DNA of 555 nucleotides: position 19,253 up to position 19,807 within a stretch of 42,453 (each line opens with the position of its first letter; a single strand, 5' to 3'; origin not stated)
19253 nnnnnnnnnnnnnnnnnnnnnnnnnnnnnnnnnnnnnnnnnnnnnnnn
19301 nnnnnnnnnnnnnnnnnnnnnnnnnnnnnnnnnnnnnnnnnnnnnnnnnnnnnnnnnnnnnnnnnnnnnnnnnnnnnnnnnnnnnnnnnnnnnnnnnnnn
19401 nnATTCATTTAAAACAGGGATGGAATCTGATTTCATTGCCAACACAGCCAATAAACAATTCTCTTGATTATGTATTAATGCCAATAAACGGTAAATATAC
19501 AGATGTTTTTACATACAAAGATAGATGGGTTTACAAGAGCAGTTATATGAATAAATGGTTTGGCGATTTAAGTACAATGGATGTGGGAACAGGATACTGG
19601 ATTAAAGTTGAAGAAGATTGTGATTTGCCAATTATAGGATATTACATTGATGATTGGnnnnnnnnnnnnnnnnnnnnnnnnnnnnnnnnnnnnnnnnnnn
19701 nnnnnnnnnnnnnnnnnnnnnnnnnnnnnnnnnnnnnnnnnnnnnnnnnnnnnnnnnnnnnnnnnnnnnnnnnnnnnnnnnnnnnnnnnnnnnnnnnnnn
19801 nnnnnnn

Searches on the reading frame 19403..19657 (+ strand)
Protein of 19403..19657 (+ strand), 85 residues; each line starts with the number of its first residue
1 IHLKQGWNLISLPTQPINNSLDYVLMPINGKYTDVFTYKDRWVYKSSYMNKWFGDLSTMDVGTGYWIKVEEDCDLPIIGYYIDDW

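Call 45: search_solved_structures(query=A4, max_evalue=10, show_alignments=2)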
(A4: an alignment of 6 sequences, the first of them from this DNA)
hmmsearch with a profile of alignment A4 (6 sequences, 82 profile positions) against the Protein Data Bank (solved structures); distinct sequences matched with E-value up to 10: 6.
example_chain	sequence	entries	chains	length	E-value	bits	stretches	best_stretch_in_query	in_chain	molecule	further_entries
8wab_A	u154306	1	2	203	0.15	15.4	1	28-65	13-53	DNRLRE domain-containing protein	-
1f11_B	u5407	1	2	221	0.64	13.4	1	32-77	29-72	F124 IMMUNOGLOBULIN (IGG1 HEAVY CHAIN)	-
5gna_B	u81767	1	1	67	0.96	12.8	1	15-58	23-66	Flagellar hook-associated protein 2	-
8hp5_A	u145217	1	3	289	1.1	12.6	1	3-57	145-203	(S)-2-haloacid dehalogenase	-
8hp6_A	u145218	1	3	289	1.1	12.6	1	3-57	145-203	(S)-2-haloacid dehalogenase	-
7usb_A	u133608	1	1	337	2.2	11.7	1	32-56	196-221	Spike glycoprotein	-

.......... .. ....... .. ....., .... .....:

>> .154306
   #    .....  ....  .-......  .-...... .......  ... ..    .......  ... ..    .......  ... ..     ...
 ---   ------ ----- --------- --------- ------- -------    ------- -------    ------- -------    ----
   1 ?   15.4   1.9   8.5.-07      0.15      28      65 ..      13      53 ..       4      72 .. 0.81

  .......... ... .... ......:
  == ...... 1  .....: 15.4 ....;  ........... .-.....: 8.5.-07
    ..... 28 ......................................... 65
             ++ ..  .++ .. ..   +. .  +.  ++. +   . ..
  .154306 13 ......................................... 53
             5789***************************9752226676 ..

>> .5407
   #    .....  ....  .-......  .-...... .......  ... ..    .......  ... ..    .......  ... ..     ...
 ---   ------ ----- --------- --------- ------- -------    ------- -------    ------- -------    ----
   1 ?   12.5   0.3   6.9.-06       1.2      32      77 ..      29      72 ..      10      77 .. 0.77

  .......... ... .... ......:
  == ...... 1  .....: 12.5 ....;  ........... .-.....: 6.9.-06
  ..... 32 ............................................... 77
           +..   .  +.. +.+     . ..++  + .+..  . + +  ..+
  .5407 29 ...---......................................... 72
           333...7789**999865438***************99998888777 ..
